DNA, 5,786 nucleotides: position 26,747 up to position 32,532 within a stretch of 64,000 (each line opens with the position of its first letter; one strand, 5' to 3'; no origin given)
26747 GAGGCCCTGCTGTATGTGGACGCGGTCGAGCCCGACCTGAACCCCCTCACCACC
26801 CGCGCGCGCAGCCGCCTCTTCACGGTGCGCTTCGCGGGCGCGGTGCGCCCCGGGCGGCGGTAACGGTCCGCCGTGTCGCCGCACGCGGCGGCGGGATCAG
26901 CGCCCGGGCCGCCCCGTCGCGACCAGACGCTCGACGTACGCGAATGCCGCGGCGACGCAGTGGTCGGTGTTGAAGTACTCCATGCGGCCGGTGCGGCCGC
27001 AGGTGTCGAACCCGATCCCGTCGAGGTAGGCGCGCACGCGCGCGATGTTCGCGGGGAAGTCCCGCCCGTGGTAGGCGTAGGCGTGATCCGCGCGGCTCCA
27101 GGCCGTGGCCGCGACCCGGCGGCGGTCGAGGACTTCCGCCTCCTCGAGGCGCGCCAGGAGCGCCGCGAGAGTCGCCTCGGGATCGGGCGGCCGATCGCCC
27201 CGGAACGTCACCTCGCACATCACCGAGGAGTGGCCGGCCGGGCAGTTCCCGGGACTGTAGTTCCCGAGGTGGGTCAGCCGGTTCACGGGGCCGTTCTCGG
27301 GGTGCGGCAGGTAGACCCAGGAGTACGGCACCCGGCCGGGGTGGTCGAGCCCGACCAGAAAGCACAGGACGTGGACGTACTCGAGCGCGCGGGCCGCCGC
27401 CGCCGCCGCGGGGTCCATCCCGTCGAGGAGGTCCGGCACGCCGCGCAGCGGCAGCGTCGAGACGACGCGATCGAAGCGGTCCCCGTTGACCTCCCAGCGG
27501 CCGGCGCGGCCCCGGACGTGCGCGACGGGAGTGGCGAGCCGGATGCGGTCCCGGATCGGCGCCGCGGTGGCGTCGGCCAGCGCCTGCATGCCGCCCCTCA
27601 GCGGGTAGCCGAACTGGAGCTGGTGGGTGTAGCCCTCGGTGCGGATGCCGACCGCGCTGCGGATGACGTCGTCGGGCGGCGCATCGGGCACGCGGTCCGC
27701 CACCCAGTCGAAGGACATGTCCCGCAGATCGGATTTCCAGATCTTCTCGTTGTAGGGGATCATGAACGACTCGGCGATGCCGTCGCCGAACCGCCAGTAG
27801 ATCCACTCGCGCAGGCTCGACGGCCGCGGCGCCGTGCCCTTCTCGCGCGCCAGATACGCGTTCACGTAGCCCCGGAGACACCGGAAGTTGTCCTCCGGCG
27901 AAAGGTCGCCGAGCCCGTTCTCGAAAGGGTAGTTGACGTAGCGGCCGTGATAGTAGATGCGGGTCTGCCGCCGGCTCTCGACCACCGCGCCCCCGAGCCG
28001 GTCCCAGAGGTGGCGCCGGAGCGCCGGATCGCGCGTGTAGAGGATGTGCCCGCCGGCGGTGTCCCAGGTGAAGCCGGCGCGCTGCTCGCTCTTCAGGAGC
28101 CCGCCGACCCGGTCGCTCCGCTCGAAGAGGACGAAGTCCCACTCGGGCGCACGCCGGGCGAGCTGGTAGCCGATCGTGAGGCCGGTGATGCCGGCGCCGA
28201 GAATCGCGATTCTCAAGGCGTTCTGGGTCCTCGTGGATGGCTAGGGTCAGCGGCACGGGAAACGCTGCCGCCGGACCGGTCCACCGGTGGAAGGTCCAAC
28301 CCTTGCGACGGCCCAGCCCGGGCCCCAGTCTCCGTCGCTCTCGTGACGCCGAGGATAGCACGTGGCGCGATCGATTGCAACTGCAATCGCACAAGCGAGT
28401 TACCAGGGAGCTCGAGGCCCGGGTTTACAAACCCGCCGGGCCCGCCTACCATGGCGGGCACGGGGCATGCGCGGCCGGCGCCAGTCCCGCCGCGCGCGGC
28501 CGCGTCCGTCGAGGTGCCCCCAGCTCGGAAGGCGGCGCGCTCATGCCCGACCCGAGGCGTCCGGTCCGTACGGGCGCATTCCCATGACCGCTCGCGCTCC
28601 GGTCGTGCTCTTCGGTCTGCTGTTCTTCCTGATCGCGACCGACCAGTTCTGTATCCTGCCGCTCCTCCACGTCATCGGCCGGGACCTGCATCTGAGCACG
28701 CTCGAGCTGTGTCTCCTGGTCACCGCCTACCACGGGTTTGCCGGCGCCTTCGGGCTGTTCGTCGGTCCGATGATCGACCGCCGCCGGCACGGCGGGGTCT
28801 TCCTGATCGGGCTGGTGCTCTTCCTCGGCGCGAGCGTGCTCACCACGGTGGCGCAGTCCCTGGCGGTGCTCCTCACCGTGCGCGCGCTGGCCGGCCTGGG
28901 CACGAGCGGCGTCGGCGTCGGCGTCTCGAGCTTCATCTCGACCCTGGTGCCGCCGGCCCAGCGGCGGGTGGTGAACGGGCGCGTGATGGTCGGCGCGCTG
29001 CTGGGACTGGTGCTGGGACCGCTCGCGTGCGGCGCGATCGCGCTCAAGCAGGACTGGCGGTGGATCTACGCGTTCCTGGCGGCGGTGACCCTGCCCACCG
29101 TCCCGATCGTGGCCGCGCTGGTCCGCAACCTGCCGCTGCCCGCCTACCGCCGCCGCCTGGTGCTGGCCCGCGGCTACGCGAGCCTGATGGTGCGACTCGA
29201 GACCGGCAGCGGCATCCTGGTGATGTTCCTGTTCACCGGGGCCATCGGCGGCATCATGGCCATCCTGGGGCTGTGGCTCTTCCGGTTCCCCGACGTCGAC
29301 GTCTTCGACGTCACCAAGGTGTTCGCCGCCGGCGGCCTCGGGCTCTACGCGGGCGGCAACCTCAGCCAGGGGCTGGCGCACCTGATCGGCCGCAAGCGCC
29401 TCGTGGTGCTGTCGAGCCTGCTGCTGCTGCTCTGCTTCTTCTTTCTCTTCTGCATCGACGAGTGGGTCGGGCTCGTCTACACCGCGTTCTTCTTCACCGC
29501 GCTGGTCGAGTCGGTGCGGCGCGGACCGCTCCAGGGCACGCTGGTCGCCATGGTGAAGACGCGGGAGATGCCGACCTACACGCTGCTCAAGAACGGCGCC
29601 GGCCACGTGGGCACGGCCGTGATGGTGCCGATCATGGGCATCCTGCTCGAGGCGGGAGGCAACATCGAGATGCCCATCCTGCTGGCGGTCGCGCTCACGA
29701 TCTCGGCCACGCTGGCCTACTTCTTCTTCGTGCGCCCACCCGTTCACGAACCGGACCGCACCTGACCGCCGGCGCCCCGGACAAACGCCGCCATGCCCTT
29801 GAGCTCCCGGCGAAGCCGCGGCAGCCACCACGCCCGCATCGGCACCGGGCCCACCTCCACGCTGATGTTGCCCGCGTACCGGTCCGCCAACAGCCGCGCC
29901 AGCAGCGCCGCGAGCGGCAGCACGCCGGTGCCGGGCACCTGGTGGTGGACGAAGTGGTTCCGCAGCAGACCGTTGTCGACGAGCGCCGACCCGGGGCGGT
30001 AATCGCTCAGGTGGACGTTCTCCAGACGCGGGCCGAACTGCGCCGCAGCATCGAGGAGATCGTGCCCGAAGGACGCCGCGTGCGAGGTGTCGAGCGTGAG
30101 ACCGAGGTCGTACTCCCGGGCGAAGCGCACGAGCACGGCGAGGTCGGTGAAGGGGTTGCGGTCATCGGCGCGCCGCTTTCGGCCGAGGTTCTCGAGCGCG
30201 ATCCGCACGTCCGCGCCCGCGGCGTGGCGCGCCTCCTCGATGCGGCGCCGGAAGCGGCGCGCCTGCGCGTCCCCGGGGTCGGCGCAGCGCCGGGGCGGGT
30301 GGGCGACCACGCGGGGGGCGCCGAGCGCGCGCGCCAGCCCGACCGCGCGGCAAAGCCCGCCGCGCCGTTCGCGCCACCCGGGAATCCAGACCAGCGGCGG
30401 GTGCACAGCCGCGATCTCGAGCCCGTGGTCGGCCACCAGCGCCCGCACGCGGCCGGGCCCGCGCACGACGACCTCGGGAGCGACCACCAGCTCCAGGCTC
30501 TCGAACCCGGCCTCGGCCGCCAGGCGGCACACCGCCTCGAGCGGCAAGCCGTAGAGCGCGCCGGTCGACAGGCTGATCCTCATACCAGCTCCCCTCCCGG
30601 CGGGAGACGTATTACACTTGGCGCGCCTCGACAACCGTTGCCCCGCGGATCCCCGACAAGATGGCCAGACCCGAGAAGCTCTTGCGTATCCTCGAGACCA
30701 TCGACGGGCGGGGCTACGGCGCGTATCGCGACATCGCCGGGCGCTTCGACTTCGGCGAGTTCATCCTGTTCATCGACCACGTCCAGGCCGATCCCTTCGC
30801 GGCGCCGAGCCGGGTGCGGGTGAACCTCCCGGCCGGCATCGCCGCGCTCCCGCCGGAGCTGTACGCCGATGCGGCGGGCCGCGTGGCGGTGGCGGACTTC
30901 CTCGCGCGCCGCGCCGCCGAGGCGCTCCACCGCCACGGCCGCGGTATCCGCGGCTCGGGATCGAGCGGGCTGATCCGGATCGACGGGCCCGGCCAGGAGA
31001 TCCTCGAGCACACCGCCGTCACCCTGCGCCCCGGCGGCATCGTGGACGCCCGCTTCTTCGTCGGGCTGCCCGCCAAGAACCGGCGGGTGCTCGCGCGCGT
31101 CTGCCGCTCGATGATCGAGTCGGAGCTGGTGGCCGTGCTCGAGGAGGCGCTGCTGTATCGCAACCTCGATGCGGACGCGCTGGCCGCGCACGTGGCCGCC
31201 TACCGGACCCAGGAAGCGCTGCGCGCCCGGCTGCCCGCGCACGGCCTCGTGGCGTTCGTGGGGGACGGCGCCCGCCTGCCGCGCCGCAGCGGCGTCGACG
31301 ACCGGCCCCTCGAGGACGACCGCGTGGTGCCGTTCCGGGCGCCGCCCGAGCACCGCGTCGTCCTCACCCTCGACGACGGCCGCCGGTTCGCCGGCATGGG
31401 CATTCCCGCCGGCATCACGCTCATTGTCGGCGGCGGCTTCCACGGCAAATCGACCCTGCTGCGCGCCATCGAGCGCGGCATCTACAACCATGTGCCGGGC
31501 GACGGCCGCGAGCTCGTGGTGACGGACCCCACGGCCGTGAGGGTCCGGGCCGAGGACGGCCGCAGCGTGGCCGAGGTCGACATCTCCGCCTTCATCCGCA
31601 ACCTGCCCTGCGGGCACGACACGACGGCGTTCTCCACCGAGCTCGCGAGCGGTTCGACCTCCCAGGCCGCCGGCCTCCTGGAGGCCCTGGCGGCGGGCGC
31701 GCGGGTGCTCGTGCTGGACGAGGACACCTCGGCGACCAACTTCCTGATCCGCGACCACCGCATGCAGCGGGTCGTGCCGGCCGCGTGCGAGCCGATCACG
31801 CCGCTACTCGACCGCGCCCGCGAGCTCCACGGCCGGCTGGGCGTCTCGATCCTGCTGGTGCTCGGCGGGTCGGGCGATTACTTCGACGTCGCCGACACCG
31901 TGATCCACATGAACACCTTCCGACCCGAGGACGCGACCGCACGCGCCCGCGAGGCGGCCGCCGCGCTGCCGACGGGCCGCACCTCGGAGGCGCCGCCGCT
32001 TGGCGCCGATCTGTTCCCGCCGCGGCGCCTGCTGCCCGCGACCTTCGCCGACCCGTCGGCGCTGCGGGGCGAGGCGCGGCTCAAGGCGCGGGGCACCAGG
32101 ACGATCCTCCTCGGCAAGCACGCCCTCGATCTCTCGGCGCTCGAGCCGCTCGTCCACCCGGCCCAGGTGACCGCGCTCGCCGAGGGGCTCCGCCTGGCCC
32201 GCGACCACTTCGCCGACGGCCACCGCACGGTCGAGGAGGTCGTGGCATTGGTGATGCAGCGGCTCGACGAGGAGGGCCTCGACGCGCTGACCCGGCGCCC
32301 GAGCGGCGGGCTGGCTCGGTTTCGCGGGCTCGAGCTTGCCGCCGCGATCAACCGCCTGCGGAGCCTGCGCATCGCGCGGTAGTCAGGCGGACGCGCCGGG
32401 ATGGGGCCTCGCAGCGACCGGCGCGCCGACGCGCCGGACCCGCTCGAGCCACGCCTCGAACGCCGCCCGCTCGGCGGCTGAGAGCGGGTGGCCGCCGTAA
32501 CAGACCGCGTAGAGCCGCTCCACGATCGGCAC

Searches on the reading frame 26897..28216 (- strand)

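Call 88: search_protein_families(library=pfam, proteins=[window:26897-28216:-], max_evalue=0.001)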
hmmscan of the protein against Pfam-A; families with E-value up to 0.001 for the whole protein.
window:26897-28216:- (439 aa): 3 families
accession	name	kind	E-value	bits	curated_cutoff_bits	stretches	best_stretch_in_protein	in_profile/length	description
PF01593.30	Amino_oxidase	-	1.6e-18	67.7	19.8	1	10-379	1-386/443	Flavin containing amine oxidoreductase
PF13450.12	NAD_binding_8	-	1.5e-11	44.9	21.9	1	5-74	1-68/68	NAD(P)-binding Rossmann-like domain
PF01266.30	DAO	-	6.2e-06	26.4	27.9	1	2-39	1-36/353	FAD dependent oxidoreductase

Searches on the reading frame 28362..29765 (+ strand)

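Call 88: search_protein_families(library=pfam, proteins=[window:28362-29765:+], max_evalue=0.001)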
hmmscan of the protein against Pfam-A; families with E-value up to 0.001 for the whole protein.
window:28362-29765:+ (467 aa): 2 families
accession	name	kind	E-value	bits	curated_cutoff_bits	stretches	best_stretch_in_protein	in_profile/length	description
PF07690.21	MFS_1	-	4.2e-33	115.2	33.4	2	86-328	3-246/347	Major Facilitator Superfamily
PF00083.30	Sugar_tr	-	0.00076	18.9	22.3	1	126-244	57-180/452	Sugar (and other) transporter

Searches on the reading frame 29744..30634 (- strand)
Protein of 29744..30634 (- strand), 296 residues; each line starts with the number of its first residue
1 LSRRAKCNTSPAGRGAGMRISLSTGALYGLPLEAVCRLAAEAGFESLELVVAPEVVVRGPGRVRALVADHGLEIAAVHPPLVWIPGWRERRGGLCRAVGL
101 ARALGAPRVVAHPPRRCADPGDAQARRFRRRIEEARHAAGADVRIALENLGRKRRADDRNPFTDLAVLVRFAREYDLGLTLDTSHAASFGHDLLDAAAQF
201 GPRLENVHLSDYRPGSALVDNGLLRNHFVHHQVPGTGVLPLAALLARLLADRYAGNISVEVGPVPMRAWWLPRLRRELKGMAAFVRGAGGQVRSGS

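Call 88: search_protein_families(library=pfam, proteins=[window:29744-30634:-], max_evalue=0.001)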
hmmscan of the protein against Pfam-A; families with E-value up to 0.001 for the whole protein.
window:29744-30634:- (296 aa): 1 family
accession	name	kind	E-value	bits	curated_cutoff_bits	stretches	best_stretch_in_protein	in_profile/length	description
PF01261.30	AP_endonuc_2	-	6.4e-28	98.5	31.1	1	37-262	2-230/249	Xylose isomerase-like TIM barrel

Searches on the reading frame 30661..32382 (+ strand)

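Call 88: search_protein_families(library=pfam, proteins=[window:30661-32382:+], max_evalue=0.001)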
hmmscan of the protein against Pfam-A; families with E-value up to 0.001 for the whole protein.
window:30661-32382:+ (573 aa): 3 families
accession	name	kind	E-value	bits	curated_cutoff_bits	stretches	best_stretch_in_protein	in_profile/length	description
PF09818.15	ABC_ATPase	-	1.5e-115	385.6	23.2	1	171-443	2-272/283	P-loop domain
PF20446.3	ABC_N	-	1.9e-46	158.4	26.5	1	5-166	2-161/162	ATPase of the ABC class N-terminal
PF21117.3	MRB1590_C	-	2.2e-25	89.7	27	1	474-571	2-101/102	MRB1590 C-terminal domain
